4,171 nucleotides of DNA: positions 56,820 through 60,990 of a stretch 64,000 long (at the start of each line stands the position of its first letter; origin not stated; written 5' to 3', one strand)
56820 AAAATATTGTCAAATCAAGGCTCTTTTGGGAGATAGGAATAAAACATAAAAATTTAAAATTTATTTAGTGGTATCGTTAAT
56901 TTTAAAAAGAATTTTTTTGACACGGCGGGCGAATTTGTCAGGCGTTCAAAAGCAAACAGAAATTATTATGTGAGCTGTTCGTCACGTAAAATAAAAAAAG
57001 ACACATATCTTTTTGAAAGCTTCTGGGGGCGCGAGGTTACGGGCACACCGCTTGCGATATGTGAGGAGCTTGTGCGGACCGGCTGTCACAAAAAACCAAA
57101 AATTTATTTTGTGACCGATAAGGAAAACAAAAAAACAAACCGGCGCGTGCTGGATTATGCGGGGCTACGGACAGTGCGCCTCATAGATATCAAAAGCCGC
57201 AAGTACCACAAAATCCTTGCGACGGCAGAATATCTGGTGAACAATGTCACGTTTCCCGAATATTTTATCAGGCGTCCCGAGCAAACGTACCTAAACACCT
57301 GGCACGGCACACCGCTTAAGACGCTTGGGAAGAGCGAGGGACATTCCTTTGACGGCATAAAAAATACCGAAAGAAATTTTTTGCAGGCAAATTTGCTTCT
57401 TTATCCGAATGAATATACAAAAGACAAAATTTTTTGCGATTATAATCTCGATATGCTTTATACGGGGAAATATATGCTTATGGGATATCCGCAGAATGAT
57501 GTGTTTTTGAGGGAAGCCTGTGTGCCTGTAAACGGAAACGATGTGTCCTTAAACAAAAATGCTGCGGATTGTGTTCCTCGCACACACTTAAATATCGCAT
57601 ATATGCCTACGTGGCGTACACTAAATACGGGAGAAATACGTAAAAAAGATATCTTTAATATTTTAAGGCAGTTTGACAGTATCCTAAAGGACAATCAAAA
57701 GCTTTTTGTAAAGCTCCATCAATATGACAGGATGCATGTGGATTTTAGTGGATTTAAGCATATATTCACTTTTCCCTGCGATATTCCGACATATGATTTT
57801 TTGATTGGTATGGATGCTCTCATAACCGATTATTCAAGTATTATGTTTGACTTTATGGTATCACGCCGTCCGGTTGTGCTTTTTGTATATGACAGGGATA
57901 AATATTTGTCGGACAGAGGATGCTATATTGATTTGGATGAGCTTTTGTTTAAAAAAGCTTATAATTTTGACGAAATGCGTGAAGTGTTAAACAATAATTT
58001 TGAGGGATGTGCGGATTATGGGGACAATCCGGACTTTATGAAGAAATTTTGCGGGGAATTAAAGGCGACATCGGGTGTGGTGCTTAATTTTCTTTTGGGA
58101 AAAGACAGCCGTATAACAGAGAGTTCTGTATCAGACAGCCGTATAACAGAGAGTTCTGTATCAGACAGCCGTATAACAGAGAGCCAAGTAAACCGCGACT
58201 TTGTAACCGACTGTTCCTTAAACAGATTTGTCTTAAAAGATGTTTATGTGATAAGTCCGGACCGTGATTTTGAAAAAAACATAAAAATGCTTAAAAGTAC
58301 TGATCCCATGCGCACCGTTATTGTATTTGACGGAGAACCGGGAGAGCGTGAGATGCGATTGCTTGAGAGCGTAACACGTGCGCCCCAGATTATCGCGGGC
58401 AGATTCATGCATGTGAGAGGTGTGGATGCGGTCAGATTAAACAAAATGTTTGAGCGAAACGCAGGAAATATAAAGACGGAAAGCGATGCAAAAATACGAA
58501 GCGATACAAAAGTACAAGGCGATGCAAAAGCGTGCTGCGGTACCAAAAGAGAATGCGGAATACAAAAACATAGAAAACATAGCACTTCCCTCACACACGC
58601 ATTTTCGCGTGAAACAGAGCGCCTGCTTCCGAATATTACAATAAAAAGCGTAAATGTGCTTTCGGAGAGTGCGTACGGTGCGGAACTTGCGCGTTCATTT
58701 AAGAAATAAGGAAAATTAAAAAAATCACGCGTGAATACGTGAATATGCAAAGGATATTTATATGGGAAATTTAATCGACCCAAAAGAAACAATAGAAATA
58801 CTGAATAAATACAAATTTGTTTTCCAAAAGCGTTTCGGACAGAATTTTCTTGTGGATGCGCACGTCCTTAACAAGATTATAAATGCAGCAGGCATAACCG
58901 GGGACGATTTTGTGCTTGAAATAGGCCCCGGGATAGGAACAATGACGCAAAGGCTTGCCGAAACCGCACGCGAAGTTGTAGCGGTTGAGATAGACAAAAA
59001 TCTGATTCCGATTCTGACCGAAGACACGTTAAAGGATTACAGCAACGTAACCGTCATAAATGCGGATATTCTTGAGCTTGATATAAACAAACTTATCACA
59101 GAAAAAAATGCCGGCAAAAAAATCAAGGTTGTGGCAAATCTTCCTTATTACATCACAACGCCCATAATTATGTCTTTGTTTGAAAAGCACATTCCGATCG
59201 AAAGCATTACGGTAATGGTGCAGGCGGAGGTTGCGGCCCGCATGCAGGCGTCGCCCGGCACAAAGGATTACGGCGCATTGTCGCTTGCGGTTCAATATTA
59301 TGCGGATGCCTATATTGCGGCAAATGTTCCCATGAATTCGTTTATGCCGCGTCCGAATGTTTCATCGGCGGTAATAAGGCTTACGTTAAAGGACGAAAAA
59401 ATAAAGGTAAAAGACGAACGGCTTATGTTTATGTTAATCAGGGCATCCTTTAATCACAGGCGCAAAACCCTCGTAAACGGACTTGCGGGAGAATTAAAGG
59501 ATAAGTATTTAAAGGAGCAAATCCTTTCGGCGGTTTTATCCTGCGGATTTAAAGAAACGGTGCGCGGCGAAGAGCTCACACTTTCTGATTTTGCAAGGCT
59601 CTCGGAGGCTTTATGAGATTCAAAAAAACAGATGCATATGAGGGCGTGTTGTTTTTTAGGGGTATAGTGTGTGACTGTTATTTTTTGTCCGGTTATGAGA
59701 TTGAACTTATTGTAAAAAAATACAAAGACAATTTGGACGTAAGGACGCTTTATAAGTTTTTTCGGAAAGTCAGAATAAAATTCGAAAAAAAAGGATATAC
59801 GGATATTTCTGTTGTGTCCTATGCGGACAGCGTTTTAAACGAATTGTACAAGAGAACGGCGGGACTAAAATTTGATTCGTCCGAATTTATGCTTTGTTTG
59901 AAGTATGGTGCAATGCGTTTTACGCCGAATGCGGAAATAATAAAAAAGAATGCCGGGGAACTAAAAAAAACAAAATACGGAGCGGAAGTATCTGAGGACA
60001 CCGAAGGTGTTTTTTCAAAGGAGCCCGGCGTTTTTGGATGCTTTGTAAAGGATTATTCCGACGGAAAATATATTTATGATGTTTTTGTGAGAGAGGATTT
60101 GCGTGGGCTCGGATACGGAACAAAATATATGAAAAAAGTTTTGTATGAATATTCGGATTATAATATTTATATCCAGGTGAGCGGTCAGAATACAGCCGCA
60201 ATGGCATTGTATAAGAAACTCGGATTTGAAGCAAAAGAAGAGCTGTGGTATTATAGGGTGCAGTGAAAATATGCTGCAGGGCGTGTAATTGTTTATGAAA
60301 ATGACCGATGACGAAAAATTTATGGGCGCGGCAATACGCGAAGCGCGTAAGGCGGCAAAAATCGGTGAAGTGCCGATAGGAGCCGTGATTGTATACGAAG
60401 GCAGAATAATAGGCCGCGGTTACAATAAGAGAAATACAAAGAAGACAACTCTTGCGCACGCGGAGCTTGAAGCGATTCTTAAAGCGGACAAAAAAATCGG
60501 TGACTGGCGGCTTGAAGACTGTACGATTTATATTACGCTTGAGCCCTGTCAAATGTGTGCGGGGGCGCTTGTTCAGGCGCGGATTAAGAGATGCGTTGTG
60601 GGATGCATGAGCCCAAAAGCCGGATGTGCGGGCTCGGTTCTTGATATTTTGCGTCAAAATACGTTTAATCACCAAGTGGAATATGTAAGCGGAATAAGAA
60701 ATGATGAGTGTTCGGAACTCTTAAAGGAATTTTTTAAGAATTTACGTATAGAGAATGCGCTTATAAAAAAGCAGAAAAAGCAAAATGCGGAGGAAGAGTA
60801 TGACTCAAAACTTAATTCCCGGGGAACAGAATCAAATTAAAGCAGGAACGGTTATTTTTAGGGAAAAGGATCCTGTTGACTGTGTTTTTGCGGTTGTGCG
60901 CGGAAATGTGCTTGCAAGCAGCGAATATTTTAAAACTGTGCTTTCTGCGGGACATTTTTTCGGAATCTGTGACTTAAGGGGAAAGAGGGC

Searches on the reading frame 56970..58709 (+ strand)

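Call 64: search_protein_families(library=pfam, proteins=[window:56970-58709:+], max_evalue=0.0001)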
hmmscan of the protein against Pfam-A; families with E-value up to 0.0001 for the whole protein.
window:56970-58709:+ (579 aa): 1 family
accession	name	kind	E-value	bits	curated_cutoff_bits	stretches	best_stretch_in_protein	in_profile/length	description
PF04464.20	Glyphos_transf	-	9.5e-56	189.8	22.1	1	6-345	9-334/367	CDP-Glycerol:Poly(glycerophosphate) glycerophosphotransferase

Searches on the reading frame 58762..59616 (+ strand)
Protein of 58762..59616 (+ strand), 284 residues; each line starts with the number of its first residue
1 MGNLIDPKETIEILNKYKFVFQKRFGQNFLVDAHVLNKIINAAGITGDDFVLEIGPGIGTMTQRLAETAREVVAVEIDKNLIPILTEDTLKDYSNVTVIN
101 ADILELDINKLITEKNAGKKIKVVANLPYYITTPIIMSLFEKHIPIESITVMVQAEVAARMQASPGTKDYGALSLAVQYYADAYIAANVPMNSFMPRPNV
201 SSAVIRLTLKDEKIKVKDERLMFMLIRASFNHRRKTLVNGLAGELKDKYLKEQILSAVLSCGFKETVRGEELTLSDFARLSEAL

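Call 64: search_protein_families(library=pfam, proteins=[window:58762-59616:+], max_evalue=0.0001)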
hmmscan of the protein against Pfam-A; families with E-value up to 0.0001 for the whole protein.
window:58762-59616:+ (284 aa): 2 families
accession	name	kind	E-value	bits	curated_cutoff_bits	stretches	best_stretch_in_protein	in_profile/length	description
PF00398.26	RrnaAD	-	3e-67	226.9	24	1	21-245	4-227/263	Ribosomal RNA adenine dimethylase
PF13649.12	Methyltransf_25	-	6.1e-06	27.3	27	1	51-108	1-60/97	Methyltransferase domain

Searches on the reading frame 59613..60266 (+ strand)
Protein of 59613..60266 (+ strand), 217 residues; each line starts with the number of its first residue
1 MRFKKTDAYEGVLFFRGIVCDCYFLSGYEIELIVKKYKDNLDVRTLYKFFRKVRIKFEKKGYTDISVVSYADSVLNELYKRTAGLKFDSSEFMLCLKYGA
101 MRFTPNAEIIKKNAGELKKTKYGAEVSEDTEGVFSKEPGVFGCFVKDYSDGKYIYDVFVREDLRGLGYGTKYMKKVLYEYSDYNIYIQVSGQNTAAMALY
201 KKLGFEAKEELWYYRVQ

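Call 64: search_protein_families(library=pfam, proteins=[window:59613-60266:+], max_evalue=0.0001)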
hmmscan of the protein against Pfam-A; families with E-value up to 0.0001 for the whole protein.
window:59613-60266:+ (217 aa): 4 families
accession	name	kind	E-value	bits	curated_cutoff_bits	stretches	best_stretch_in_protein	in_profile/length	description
PF00583.31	Acetyltransf_1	-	2.4e-10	41.2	20.7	1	142-205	48-116/116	Acetyltransferase (GNAT) family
PF13508.13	Acetyltransf_7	-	1.1e-08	35.7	27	1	140-206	14-83/84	Acetyltransferase (GNAT) domain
PF08445.16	FR47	-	6.3e-08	32.9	22.1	1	150-212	20-85/86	FR47-like protein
PF13673.13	Acetyltransf_10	-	2e-07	31.5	23.6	1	149-209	49-111/128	Acetyltransferase (GNAT) domain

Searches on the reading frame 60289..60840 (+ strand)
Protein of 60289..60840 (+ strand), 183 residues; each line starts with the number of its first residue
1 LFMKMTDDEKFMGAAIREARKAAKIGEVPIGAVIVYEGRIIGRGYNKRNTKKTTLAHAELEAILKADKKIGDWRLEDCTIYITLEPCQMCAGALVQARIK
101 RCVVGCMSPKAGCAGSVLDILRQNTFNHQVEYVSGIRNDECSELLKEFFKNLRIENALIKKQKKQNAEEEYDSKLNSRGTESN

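Call 64: search_protein_families(library=pfam, proteins=[window:60289-60840:+], max_evalue=0.0001)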
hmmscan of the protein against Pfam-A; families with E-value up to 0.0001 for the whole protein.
window:60289-60840:+ (183 aa): 3 families
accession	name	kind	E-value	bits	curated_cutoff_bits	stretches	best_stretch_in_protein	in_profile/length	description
PF14437.12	MafB19-deam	-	4.9e-52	176.1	27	1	7-153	2-142/142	MafB19-like deaminase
PF00383.29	dCMP_cyt_deam_1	-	4.3e-32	110.5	25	1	5-106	1-102/102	Cytidine and deoxycytidylate deaminase zinc-binding region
PF14439.12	Bd3614-deam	-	1.4e-06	28.7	38.5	1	35-99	16-79/113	Bd3614-like deaminase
